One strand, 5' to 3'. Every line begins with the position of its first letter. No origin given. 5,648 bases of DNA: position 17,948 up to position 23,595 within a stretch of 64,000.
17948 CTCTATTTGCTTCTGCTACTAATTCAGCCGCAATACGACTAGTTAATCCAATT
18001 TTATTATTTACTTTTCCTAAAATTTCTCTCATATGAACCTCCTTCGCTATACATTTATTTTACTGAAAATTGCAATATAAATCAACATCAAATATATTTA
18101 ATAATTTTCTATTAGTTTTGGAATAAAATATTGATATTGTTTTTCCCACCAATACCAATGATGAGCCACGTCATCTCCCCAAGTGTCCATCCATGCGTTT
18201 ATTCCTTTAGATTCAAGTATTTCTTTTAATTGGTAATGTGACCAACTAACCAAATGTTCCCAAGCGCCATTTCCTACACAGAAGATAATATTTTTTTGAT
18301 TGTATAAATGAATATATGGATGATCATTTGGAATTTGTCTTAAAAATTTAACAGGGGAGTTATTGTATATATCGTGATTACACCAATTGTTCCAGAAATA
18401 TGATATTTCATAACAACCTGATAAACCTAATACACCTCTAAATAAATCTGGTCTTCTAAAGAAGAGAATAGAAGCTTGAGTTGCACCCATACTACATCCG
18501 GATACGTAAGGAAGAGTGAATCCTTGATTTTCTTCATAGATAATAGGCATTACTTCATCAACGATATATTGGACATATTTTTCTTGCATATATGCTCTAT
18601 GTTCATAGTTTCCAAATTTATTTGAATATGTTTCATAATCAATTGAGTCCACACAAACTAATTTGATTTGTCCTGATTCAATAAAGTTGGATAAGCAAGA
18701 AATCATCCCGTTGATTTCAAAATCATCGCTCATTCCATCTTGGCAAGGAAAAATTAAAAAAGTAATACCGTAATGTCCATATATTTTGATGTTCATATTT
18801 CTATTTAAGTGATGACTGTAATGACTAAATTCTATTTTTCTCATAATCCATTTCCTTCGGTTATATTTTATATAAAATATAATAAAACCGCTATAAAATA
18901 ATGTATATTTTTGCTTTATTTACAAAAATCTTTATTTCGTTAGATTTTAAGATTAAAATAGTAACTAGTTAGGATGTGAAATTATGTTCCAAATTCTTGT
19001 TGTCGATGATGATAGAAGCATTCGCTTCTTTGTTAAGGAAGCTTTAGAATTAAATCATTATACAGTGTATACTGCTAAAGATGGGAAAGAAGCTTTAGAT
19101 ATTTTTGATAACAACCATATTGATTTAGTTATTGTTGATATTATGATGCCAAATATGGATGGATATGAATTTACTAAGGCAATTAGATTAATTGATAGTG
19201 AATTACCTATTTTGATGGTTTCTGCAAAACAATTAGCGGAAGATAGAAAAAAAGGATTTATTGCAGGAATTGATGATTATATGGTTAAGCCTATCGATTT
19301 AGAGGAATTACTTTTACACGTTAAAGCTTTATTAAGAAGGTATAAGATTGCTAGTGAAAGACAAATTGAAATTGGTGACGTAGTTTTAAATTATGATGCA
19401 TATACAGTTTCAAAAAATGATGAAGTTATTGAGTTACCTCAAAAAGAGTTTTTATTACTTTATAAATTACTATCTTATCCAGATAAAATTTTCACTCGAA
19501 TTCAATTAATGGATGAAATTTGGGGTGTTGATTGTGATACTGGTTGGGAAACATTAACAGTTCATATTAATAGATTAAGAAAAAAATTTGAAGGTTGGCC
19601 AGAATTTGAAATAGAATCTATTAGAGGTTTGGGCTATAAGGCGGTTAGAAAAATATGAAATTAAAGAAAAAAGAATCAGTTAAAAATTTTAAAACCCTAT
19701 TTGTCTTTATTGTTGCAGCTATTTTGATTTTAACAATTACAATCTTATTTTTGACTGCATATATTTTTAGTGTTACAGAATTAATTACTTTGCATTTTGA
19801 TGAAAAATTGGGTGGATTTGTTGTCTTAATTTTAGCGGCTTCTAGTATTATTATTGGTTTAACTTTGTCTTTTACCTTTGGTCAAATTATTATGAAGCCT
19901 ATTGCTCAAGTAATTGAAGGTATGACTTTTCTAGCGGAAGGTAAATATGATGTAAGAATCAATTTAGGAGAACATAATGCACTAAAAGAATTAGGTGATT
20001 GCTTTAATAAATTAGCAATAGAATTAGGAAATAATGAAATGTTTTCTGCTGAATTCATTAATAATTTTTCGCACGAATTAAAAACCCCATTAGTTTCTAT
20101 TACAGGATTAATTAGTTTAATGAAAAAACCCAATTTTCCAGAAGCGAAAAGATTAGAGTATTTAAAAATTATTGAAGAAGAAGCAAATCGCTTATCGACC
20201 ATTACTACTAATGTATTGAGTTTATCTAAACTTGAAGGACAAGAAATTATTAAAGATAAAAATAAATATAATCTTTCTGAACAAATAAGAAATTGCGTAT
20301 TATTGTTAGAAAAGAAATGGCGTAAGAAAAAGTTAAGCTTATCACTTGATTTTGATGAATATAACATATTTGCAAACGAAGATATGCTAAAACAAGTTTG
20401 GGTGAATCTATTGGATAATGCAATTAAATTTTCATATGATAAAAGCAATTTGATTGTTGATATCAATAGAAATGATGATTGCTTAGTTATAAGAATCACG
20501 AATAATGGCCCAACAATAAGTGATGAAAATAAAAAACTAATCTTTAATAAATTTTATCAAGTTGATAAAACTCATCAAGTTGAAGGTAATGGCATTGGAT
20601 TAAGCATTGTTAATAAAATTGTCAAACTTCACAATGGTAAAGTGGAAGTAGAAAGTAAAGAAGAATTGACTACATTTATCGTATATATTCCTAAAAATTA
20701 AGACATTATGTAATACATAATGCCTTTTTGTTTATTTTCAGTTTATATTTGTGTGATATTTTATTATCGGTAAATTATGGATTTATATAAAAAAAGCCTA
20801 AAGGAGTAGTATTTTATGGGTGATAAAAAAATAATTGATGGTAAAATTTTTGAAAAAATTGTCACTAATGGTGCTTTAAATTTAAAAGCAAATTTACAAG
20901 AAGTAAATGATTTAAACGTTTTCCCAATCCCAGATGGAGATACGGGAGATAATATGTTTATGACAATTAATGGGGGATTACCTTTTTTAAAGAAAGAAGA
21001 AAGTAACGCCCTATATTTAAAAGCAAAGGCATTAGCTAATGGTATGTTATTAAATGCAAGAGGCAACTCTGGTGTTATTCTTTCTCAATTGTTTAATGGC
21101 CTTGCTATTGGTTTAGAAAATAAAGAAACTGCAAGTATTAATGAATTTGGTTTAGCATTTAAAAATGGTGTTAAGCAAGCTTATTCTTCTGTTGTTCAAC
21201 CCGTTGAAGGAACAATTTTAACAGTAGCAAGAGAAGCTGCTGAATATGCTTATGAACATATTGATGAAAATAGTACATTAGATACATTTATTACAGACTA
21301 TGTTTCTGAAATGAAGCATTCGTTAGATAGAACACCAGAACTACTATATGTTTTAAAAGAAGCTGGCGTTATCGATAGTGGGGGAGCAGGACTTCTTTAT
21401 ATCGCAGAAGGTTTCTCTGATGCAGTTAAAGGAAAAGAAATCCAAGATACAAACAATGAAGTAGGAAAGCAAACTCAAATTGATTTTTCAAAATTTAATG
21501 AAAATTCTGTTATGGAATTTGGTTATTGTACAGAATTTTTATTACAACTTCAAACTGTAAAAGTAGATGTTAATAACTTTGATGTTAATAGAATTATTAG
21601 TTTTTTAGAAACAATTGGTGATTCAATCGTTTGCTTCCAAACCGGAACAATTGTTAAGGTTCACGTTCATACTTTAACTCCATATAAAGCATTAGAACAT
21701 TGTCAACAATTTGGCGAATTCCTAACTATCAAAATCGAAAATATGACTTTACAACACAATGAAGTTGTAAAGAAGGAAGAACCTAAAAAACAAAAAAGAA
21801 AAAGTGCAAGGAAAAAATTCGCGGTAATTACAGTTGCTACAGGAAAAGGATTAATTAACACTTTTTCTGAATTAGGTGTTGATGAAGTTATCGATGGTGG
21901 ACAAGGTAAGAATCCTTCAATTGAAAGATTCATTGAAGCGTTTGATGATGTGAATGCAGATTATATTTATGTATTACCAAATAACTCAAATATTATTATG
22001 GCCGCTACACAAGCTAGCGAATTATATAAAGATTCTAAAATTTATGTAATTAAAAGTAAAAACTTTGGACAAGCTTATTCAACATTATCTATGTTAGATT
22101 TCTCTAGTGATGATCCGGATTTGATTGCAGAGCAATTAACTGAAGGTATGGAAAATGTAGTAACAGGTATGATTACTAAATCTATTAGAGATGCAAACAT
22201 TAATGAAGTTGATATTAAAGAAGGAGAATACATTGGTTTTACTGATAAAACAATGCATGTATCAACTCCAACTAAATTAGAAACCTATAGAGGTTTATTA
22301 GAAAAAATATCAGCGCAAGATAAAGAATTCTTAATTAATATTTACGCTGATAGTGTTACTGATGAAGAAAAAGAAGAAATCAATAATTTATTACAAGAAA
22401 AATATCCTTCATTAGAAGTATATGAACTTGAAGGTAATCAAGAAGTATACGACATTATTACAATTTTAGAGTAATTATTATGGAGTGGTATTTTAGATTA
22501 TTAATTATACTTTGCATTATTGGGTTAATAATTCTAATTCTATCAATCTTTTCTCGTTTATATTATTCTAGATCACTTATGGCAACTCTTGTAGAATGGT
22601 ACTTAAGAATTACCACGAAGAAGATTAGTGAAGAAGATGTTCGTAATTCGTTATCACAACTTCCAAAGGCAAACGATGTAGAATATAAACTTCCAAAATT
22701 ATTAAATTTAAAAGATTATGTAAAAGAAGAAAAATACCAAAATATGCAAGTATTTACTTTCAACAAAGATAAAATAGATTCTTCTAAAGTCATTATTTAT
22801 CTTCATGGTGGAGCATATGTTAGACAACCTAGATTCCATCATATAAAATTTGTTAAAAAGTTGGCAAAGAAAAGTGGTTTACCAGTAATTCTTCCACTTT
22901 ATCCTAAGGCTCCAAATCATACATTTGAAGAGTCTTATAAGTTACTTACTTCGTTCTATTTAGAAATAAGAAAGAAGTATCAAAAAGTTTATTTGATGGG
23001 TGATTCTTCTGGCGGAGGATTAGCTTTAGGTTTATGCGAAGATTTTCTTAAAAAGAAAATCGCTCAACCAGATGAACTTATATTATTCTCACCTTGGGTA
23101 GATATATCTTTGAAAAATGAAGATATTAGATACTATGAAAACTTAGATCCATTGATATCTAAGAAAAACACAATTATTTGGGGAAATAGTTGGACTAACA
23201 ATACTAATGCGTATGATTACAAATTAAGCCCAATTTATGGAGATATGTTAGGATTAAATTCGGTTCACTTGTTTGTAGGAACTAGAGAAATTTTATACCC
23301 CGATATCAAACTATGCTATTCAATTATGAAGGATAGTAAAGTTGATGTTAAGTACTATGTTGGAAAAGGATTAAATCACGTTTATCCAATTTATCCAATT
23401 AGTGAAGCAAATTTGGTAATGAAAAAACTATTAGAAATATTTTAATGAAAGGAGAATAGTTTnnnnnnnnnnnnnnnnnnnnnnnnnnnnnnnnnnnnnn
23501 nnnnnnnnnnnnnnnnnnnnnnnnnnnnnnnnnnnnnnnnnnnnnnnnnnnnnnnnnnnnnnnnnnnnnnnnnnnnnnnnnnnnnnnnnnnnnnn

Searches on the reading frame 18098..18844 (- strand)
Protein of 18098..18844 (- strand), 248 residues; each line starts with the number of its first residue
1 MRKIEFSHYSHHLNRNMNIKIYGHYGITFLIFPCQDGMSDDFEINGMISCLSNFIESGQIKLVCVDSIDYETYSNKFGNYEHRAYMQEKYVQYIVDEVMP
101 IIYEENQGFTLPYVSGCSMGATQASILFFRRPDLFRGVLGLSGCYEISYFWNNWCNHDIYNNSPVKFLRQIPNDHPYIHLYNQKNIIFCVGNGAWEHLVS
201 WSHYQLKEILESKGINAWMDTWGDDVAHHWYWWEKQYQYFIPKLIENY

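Call 54: search_protein_families(library=pfam, proteins=[window:18098-18844:-], max_evalue=0.00001)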
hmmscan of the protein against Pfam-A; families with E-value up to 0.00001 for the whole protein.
window:18098-18844:- (248 aa): 1 family
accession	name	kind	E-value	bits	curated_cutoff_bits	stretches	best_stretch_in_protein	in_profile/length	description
PF00756.26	Esterase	-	4.2e-12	46.8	22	1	10-243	1-243/251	Putative esterase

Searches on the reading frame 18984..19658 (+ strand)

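Call 54: search_protein_families(library=pfam, proteins=[window:18984-19658:+], max_evalue=0.00001)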
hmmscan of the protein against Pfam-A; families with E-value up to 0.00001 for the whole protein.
window:18984-19658:+ (224 aa): 2 families
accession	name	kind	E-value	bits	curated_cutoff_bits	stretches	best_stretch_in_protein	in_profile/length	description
PF00072.30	Response_reg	-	5.1e-31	107.6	30.2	1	4-113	1-110/111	Response regulator receiver domain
PF00486.34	Trans_reg_C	-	8.5e-18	64.6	26.2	1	147-219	2-76/77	Transcriptional regulatory protein, C terminal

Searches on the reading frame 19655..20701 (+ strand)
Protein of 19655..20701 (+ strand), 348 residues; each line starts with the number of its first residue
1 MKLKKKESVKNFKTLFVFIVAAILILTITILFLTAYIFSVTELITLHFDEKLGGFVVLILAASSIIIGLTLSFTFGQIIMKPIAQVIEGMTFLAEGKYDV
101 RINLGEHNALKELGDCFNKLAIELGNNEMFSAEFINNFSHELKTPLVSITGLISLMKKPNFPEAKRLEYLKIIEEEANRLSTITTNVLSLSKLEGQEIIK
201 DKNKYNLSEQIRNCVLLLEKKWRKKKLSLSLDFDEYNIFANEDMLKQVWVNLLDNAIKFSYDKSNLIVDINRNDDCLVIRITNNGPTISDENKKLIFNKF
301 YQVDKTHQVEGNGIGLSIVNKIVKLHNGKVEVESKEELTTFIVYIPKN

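Call 54: search_protein_families(library=pfam, proteins=[window:19655-20701:+], max_evalue=0.00001)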
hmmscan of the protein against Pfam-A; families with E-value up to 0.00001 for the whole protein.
window:19655-20701:+ (348 aa): 3 families
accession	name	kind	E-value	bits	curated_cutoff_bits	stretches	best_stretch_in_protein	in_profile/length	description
PF02518.31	HATPase_c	-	4.6e-25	88.6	26.4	1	241-347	2-109/111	Histidine kinase-, DNA gyrase B-, and HSP90-like ATPase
PF00512.31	HisKA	-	3.9e-14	52.9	26.9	1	133-195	4-65/66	His Kinase A (phospho-acceptor) domain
PF14501.12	HATPase_c_5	-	1.2e-07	32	22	1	247-346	8-102/102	GHKL domain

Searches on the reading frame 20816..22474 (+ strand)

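Call 54: search_protein_families(library=pfam, proteins=[window:20816-22474:+], max_evalue=0.00001)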
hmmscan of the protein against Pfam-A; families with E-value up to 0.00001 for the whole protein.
window:20816-22474:+ (552 aa): 3 families
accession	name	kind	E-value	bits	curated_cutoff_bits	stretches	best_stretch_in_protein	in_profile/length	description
PF13684.11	FakA-like_C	-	3.8e-57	193.6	23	1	336-548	1-212/216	Fatty acid kinase subunit A-like, C-terminal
PF02734.22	Dak2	-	1.6e-35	123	27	1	37-201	1-173/174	DAK2 domain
PF21645.3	FakA-like_M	-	2.5e-26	91.7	24.9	1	234-316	1-79/80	Fatty acid kinase subunit A-like, middle domain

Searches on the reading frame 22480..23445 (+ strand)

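Call 54: search_protein_families(library=pfam, proteins=[window:22480-23445:+], max_evalue=0.00001)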
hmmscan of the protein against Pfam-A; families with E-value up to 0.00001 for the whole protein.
window:22480-23445:+ (321 aa): 2 families
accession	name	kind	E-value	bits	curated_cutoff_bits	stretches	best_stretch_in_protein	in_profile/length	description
PF07859.19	Abhydrolase_3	-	2.8e-29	102.8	25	1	105-302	1-208/210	alpha/beta hydrolase fold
PF10340.15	Say1_Mug180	-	1.7e-15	57.2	21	1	73-248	96-280/374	Steryl acetyl hydrolase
